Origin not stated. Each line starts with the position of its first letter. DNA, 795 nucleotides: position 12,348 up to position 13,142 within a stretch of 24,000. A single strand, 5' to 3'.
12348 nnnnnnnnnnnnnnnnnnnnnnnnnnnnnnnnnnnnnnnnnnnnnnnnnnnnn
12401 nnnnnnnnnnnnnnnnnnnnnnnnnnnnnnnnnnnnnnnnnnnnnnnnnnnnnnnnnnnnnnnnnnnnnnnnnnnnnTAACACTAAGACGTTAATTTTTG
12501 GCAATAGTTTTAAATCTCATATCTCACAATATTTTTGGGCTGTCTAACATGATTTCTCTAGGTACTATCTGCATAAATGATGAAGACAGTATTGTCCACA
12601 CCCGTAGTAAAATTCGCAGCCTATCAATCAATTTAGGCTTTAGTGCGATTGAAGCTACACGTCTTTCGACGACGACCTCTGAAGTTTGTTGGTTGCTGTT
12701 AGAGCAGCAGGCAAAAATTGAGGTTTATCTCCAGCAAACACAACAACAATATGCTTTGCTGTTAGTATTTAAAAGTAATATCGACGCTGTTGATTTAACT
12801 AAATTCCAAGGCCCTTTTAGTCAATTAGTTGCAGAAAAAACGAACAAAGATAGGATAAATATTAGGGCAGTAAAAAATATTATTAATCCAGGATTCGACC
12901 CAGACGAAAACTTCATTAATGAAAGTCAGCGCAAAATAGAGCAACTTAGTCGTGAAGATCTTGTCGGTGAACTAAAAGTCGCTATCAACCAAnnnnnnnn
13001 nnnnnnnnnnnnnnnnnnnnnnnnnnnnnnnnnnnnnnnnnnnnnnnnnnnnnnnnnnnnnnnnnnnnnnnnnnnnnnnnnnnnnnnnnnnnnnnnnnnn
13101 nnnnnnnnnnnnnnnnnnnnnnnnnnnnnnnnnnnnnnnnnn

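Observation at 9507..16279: Stressosome-type RsbR-RsbS-RsbT-RsbX module wired to a hybrid-kinase/Hpt phosphorelay and an HD-GYP c-di-GMP phosphodiesterase rather than a sigma factor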

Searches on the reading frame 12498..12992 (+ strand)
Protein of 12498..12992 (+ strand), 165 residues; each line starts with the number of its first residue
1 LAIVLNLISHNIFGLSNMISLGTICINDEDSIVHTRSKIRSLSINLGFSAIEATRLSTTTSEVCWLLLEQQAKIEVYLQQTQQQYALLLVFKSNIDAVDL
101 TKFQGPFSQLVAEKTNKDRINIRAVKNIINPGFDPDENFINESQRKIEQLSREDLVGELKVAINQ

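Call 13: find_homologous_proteins(query=window:12498-12992:+, max_evalue=0.001)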
Query window:12498-12992:+: 114 candidates shared short words with the query, none scored E <= 0.001.
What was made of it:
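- Tried and rejected: A word-index protein search with the D1 N-terminus found nothing (call 13).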

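Call 22: search_protein_representatives(protein=window:12549-12947:+)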
Query: 133 residues. Proteins with E-value up to 0.001 (for the whole library): 93; up to 1e-10: 20; up to 1e-30: 0. The best 93 are listed.
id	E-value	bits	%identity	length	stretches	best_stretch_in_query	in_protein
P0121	8.9e-25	103.7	47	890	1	1-133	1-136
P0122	3.6e-22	95.3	32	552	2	1-128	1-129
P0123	8.9e-22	94.0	44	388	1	1-131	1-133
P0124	3.3e-21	92.1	44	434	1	2-133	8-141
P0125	3.7e-20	88.8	44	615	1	1-133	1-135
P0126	1.3e-19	87.0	41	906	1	2-133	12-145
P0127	5.2e-19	85.1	42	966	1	2-133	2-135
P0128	1.1e-18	84.0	38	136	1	1-133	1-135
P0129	2.2e-18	83.1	46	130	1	1-104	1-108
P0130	4.1e-15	72.5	35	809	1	1-133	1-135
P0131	6.3e-14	68.7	33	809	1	1-132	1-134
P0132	6.8e-14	68.6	36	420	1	1-129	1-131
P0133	1.2e-13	67.8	35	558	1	1-130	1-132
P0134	2.2e-13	66.9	51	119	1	2-76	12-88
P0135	5.0e-13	65.8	34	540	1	1-131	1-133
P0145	1.7e-09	54.4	33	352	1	1-131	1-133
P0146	1.7e-09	54.4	34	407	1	1-131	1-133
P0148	3.4e-09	53.4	30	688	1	1-130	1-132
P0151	5.4e-09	52.8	36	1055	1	1-124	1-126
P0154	1.9e-08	51.0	35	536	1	1-131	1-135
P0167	4.2e-07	46.7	34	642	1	1-130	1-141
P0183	1.4e-05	41.8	32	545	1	1-131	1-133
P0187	3.7e-05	40.4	29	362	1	4-131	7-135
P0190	6.6e-05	39.6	35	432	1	3-111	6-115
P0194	1.1e-04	38.9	30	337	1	1-133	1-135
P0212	8.9e-04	35.9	29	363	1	1-132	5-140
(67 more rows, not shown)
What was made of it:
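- Tried and rejected: The exhaustive HMMER search was needed (call 22).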

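Call 44: predict_structure(alignment_id=A3)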
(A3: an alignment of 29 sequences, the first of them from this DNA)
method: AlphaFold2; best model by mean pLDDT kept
length: 133 residues; sequences in the alignment: 29
mean_pLDDT: 94.1   pTM: 0.88
mean pLDDT of the five models: 94.1, 93.8, 93.8, 93.5, 92.8
residues with pLDDT >= 90: 112; 70-90: 20; 50-70: 1; < 50: 0
segments of 3 or more residues with pLDDT < 50: none
pLDDT, mean of each block of 10 residues (from residue 1): 96 96 97 98 96 93 93 94 91 92 93 92 96 79
secondary structure, 60 per line:
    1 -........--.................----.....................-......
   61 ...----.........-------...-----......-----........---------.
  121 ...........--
elements in order: E2-9 H12-28 H33-53 E55-63 E68-76 E92-97 E103-110 H120-131
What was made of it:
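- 12549..12947 (+): D1_N, the N-terminal 133 residues of the kinase. It is a degenerate RsbT/RsbW/SpoIIAB-like GHKL domain (a pseudokinase) and is proposed here to be the domain that couples the kinase to the stressosome. The AF2 model has pLDDT 94.1 and pTM 0.88 (call 44).
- On RsbU_N-coupled stressosome outputs (RsbU, MtG, RsbU_N kinases): The model of residues 1-133 is alpha/beta, not a helical bundle (call 44).
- D1_N fold: AF2 pLDDT 94 (call 44).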

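Call 49: fold_search(model_id=the predicted structure, library=pdb)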
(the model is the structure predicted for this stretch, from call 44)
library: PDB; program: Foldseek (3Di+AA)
matches with E <= 10: 511; with E <= 0.001: 14
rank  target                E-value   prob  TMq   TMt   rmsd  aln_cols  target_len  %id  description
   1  6m37_C                3.1e-05  1.00  0.61  0.69   3.1       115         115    9  The crystal structure of B. subtilis RsbV/RsbW complex in the hexagonal crystal form (released 2020-07-15)
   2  6m37_A                5.6e-05  1.00  0.59  0.68   3.6       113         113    9  The crystal structure of B. subtilis RsbV/RsbW complex in the hexagonal crystal form (released 2020-07-15)
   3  6m36_E                1.7e-04  1.00  0.57  0.74   3.6       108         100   10  The crystal structure of B. subtilis RsbV/RsbW complex in the monoclinic crystal form (released 2020-07-15)
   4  6m36_G                1.8e-04  1.00  0.59  0.73   3.3       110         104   12  The crystal structure of B. subtilis RsbV/RsbW complex in the monoclinic crystal form (released 2020-07-15)
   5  8ih8_D                2.0e-04  1.00  0.59  0.60   3.8       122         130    8  anti-sigmaF factor and Anti-sigmaF factor antagonist complex(usfx-RsfB) (released 2024-02-28)
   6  6m36_A                2.6e-04  1.00  0.60  0.75   4.0       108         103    9  The crystal structure of B. subtilis RsbV/RsbW complex in the monoclinic crystal form (released 2020-07-15)
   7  1tid_A                3.1e-04  1.00  0.60  0.59   3.6       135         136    9  Crystal Structures of the ADP and ATP bound forms of the Bacillus Anti-sigma factor SpoIIAB in complex with the Anti-a (released 2004-06-15)
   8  8ih8_C                3.1e-04  1.00  0.57  0.59   4.0       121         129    7  anti-sigmaF factor and Anti-sigmaF factor antagonist complex(usfx-RsfB) (released 2024-02-28)
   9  6m36_O                3.7e-04  1.00  0.56  0.73   3.8       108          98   11  The crystal structure of B. subtilis RsbV/RsbW complex in the monoclinic crystal form (released 2020-07-15)
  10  1th8_A                3.9e-04  1.00  0.57  0.58   3.9       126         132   10  Crystal Structures of the ADP and ATP bound forms of the Bacillus Anti-sigma factor SpoIIAB in complex with the Anti-a (released 2004-06-15)
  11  1til_E                4.6e-04  1.00  0.60  0.58   3.7       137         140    9  Crystal Structures of the ADP and ATP bound forms of the Bacillus Anti-sigma factor SpoIIAB in complex with the Anti-a (released 2004-06-15)
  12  6m36_C                5.2e-04  1.00  0.60  0.74   3.5       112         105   11  The crystal structure of B. subtilis RsbV/RsbW complex in the monoclinic crystal form (released 2020-07-15)
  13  6m36_I                8.4e-04  1.00  0.56  0.70   3.8       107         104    9  The crystal structure of B. subtilis RsbV/RsbW complex in the monoclinic crystal form (released 2020-07-15)
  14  8jzt_B                9.4e-04  1.00  0.57  0.58   3.4       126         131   10  The sigF and anti-sigma factor complex (released 2024-10-16)
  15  8jzt_D                1.1e-03  1.00  0.59  0.60   3.3       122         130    8  The sigF and anti-sigma factor complex (released 2024-10-16)
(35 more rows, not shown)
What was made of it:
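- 12549..12947 (+): The top Foldseek PDB hits are RsbW, UsfX and SpoIIAB (call 49).
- On Partner-switching GHKL kinases (RsbT/RsbW/SpoIIAB), applied to D1_N: The 18 best Foldseek matches are all RsbW, UsfX or SpoIIAB (call 49).
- The best Foldseek PDB matches are RsbW, UsfX and SpoIIAB at TM 0.6-0.75 (call 49). Every close structural neighbour of D1_N was solved in a complex with a STAS antagonist or a sigma factor: RsbW-RsbV 6M36/6M37, UsfX-RsfB 8IH8, SpoIIAB-SpoIIAA 1TH8/1TID (call 49).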

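Call 50: search_solved_structures(query=A3, max_evalue=10, show_alignments=5)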
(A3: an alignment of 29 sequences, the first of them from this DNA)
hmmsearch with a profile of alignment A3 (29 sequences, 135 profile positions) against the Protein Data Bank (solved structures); distinct sequences matched with E-value up to 10: 1.
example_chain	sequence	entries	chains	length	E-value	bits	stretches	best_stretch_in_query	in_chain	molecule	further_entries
3pcr_A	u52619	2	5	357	1.6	11.7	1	30-72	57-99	EspG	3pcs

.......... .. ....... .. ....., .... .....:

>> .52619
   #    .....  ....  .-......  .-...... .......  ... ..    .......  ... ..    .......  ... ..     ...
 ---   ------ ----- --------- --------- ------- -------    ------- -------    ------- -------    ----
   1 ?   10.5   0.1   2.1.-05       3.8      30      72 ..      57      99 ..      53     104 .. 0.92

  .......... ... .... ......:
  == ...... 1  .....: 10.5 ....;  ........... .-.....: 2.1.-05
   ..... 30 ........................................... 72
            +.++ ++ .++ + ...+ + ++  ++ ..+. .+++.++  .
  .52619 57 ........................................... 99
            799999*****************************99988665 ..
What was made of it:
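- Tried and rejected: A D1_N profile search of PDB sequences returned only a chance hit (call 50).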

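Call 71: find_encoding_contigs(protein=P0146, flank=7000, max_places=3)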
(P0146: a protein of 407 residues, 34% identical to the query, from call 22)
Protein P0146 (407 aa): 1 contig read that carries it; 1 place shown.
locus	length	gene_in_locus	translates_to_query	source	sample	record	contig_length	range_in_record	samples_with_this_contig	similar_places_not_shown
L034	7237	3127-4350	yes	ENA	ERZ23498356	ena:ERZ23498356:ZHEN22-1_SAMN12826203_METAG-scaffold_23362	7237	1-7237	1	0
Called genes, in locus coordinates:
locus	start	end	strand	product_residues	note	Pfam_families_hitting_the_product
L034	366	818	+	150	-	PF06745:ATPase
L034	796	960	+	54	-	-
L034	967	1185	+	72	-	-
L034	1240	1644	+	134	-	PF01740:STAS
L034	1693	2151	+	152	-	PF01740:STAS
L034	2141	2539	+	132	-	PF13581:HATPase_c_2, PF02518:HATPase_c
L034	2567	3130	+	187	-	PF07228:SpoIIE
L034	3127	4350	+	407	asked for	PF00512:HisKA, PF02518:HATPase_c, PF13589:HATPase_c_3 (weak), PF14501:HATPase_c_5 (weak)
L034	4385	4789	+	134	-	PF00072:Response_reg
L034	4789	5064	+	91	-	PF07689:KaiB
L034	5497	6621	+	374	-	-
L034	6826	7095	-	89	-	-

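Call 72: find_encoding_contigs(protein=P0122, flank=6000, max_places=2)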
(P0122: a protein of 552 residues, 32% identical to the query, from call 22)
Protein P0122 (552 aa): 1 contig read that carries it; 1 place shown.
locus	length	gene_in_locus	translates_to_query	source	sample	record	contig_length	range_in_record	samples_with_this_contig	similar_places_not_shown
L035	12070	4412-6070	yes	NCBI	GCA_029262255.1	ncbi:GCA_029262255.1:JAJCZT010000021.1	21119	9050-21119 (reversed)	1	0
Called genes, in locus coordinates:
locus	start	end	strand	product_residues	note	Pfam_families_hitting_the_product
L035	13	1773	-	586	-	PF00989:PAS, PF08448:PAS_4 (weak), PF13188:PAS_8 (weak), PF13426:PAS_9 (weak), PF00990:GGDEF, PF00563:EAL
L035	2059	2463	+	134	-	PF01740:STAS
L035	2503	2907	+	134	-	PF01740:STAS, PF13466:STAS_2 (faint)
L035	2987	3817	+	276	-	PF01740:STAS, PF13581:HATPase_c_2, PF02518:HATPase_c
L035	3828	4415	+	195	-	PF07228:SpoIIE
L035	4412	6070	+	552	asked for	PF00512:HisKA, PF02518:HATPase_c, PF14501:HATPase_c_5 (faint)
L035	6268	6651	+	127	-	PF00072:Response_reg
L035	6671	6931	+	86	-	PF07689:KaiB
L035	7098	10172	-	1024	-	PF05036:SPOR, PF25062:ARM_TT21_N (faint), PF07719:TPR_2 (faint), PF12895:ANAPC3 (faint), PF14559:TPR_19 (weak), PF13432:TPR_16 (weak), PF14559:TPR_19, PF05420:BCSC_C, +4 more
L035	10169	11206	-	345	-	PF01270:Glyco_hydro_8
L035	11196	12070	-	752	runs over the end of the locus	PF03170:CBM_BcsB_1st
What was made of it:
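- One D1_N locus has RsbT fused to a STAS domain, which fits a freely diffusing RsbT poorly (L035, call 72). It also suits the locus where RsbT is fused to a STAS domain (L035, call 72).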

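Call 73: find_encoding_contigs(protein=P0130, flank=6000, max_places=2)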
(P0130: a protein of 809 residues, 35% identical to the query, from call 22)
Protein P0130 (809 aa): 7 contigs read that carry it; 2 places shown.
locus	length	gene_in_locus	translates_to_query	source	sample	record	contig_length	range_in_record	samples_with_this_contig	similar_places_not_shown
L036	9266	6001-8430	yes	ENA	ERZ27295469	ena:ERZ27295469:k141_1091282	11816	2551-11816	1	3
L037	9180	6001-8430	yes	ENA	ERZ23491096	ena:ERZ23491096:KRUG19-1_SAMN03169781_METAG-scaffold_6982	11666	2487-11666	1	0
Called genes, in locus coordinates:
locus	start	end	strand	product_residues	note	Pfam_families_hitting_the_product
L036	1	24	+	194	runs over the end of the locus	PF00072:Response_reg (weak), PF00563:EAL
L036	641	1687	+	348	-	PF00072:Response_reg, PF00211:Guanylate_cyc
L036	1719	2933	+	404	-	PF00072:Response_reg, PF00563:EAL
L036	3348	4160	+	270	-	PF00989:PAS (weak), PF08448:PAS_4, PF13426:PAS_9, PF08447:PAS_3, PF01740:STAS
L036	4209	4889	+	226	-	PF01740:STAS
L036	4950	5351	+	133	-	PF13581:HATPase_c_2, PF02518:HATPase_c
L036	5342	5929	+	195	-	PF07228:SpoIIE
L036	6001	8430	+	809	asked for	PF00512:HisKA, PF02518:HATPase_c, PF00072:Response_reg, PF01627:Hpt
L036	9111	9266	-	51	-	?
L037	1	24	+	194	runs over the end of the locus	PF00072:Response_reg (weak), PF00563:EAL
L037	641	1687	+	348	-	PF00072:Response_reg, PF00211:Guanylate_cyc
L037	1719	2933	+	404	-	PF00072:Response_reg, PF00563:EAL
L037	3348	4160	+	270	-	PF00989:PAS (weak), PF08448:PAS_4, PF13426:PAS_9, PF08447:PAS_3, PF01740:STAS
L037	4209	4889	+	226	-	PF01740:STAS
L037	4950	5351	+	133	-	PF13581:HATPase_c_2, PF02518:HATPase_c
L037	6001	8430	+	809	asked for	PF00512:HisKA, PF02518:HATPase_c, PF00072:Response_reg, PF01627:Hpt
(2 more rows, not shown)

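Call 74: find_encoding_contigs(protein=P0148, flank=6000, max_places=2)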
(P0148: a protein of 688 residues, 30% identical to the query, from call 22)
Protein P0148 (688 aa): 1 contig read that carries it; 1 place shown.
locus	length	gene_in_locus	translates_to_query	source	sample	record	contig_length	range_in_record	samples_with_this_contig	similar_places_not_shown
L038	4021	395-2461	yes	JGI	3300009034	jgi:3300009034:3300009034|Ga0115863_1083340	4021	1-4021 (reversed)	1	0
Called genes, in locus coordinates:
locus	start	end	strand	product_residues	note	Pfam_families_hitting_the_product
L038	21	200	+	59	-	PF00196:GerE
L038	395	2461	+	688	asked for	PF00989:PAS (weak), PF08448:PAS_4 (weak), PF13426:PAS_9, PF08447:PAS_3, PF00512:HisKA, PF02518:HATPase_c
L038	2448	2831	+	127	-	PF00072:Response_reg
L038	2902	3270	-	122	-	-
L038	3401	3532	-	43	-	-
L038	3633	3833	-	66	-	-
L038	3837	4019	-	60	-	?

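Call 76: search_protein_families(library=pfam, proteins=[P0151, P0167, P0135, P0154, P0183, P0194, P0145, P0187, P0212, P0190], max_evalue=0.0001)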
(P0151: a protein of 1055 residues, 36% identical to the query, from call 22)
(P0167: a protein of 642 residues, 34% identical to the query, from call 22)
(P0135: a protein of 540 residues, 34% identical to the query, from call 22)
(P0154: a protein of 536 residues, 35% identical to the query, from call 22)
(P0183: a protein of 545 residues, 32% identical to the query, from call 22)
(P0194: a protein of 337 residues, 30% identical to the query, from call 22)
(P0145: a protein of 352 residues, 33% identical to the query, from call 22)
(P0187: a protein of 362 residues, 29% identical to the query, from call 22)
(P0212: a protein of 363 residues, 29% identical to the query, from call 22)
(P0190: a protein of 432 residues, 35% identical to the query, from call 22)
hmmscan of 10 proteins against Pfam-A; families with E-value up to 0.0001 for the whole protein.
P0151 (1055 aa): 13 families
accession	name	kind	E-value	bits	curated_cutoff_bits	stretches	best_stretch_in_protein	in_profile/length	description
PF13426.13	PAS_9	-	2.3e-48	163.2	27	3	286-388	2-103/103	PAS domain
PF00990.26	GGDEF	-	9.2e-41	139.7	23.8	1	696-853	2-161/161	Diguanylate cyclase, GGDEF domain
PF00989.32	PAS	-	2e-36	124.9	22.6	3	159-264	4-113/113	PAS fold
PF08448.16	PAS_4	-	3.3e-35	121.1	23.1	3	283-390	3-109/110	PAS fold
PF08447.18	PAS_3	-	1.9e-34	118.2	25.6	3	179-254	3-81/89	PAS fold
PF13487.12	HD_5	-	1.4e-33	116.5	27.2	1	883-1043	7-170/170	HD domain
PF13188.13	PAS_8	-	1.8e-26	91.5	21.8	3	159-213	4-59/65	PAS domain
PF01966.28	HD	-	3.7e-16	59.9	22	1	892-1012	3-116/116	HD domain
PF14598.12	PAS_11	-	2.6e-14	53.6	25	0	187-242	24-79/109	PAS domain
PF13492.12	GAF_3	-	2.9e-14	54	27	1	542-684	1-129/129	GAF domain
PF13185.12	GAF_2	-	2.9e-13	50.6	28.6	1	541-683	2-136/136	GAF domain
PF01590.32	GAF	-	1.5e-10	42.1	22.4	1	543-682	2-133/133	GAF domain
PF24820.1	Diguanyl_cycl_sensor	-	1.1e-07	32.2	28.1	0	284-370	5-97/109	Diguanylate cyclase-like sensor domain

P0167 (642 aa): 2 families
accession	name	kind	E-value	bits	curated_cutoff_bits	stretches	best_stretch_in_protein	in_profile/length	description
PF00563.25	EAL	-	2.8e-80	269.6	31.3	1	389-623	2-235/236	EAL domain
PF00990.26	GGDEF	-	1.8e-51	174.5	23.8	1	212-369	1-161/161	Diguanylate cyclase, GGDEF domain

P0135 (540 aa): 3 families
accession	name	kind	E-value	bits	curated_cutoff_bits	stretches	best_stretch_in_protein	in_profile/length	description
PF07228.17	SpoIIE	-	2.9e-48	164.8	25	1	203-393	2-191/192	Stage II sporulation protein E (SpoIIE)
PF13581.12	HATPase_c_2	-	1.5e-22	80.4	27.4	1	411-535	3-127/127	Histidine kinase-like ATPase domain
PF02518.31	HATPase_c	-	3.1e-05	24.8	26.4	0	441-521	7-88/111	Histidine kinase-, DNA gyrase B-, and HSP90-like ATPase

P0154 (536 aa): 6 families
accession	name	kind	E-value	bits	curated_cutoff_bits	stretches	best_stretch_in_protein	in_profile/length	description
PF02518.31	HATPase_c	-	1.1e-17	64.8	26.4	1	416-534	2-109/111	Histidine kinase-, DNA gyrase B-, and HSP90-like ATPase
PF08447.18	PAS_3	-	2.5e-09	37.7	25.6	1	202-283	2-85/89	PAS fold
PF00512.31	HisKA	-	2.9e-09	37.3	26.9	1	311-371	4-63/66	His Kinase A (phospho-acceptor) domain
PF08448.16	PAS_4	-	3.7e-06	27.6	23.1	1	186-294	2-109/110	PAS fold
PF13426.13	PAS_9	-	8.8e-06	26.4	27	1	192-292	4-103/103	PAS domain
PF00989.32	PAS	-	5.6e-05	23.6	22.6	0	180-283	2-106/113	PAS fold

P0183 (545 aa): 6 families
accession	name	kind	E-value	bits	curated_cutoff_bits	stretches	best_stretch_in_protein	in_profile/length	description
PF02518.31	HATPase_c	-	2.9e-23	82.9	26.4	1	439-544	4-108/111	Histidine kinase-, DNA gyrase B-, and HSP90-like ATPase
PF13426.13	PAS_9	-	3.8e-17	62.9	27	1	207-312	1-103/103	PAS domain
PF00989.32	PAS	-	1.3e-13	51.3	22.6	1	197-303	1-104/113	PAS fold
PF00512.31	HisKA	-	2.2e-12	47.3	26.9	1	327-392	2-64/66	His Kinase A (phospho-acceptor) domain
PF08448.16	PAS_4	-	1.5e-07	32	23.1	1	204-314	2-109/110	PAS fold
PF13188.13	PAS_8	-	3.8e-06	27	21.8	1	197-250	1-55/65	PAS domain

P0194 (337 aa): 1 family
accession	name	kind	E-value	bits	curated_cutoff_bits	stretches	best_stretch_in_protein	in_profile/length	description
PF00211.25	Guanylate_cyc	-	1.2e-49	168.9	21.9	1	162-336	3-182/183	Adenylate and Guanylate cyclase catalytic domain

P0145 (352 aa): 1 family
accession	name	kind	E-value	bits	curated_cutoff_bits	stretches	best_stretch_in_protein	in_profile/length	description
PF00211.25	Guanylate_cyc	-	2.2e-47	161.5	21.9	1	161-335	2-181/183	Adenylate and Guanylate cyclase catalytic domain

P0187 (362 aa): 4 families
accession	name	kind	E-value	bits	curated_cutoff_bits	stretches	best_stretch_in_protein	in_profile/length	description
PF07568.18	HisKA_2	-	1.5e-31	108.7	22.3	1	166-241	1-76/76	Histidine kinase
PF02518.31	HATPase_c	-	4.3e-11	43.7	26.4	1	266-356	5-108/111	Histidine kinase-, DNA gyrase B-, and HSP90-like ATPase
PF13581.12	HATPase_c_2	-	4.4e-08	33.6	27.4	1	267-354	32-126/127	Histidine kinase-like ATPase domain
PF07536.20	HWE_HK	-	1.5e-05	26.1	22.8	1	166-241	1-69/83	HWE histidine kinase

P0212 (363 aa): 1 family
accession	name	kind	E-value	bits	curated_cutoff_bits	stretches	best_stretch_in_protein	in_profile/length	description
PF00512.31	HisKA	-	1.3e-11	44.8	26.9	1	213-276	3-65/66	His Kinase A (phospho-acceptor) domain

P0190 (432 aa): 1 family
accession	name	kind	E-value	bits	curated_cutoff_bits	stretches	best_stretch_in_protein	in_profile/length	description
PF07228.17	SpoIIE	-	7.6e-15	55.8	25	1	229-426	4-188/192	Stage II sporulation protein E (SpoIIE)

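Call 77: find_encoding_contigs(protein=P0167, flank=6000, max_places=2)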
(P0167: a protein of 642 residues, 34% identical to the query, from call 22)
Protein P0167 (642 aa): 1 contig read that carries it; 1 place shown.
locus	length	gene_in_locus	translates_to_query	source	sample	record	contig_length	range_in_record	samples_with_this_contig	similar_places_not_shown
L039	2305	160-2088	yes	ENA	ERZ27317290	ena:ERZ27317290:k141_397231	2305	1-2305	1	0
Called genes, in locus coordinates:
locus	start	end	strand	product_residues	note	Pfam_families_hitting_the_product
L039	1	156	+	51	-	?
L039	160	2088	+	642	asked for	PF00990:GGDEF, PF00563:EAL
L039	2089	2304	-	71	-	?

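Call 78: find_encoding_contigs(protein=P0194, flank=6000, max_places=2)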
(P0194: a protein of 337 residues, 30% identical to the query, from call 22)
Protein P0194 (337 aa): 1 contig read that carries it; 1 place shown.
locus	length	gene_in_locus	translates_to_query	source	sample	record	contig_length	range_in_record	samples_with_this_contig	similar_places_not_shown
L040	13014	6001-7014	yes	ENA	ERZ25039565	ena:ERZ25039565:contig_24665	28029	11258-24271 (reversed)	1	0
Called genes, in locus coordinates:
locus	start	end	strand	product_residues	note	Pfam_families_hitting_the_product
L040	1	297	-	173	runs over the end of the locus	-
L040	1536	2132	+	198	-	PF03734:YkuD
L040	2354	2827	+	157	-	-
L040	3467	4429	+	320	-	PF11563:Protoglobin, PF01740:STAS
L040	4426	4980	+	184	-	PF01740:STAS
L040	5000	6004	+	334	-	PF13581:HATPase_c_2, PF02518:HATPase_c, PF07228:SpoIIE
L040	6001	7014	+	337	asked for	PF00211:Guanylate_cyc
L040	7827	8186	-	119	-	PF01329:Pterin_4a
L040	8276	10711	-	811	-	PF02190:LON_substr_bdg, PF00004:AAA, PF07728:AAA_5, PF22667:Lon_lid, PF05362:Lon_C, PF13541:ChlI (weak)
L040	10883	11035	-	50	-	-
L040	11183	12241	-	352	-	PF00118:Cpn60_TCP1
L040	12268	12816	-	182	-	PF00118:Cpn60_TCP1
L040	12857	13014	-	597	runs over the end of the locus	PF00118:Cpn60_TCP1, PF00166:Cpn10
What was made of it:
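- The same holds in 4 of 4 informative look-ups (calls 71-73, 78).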
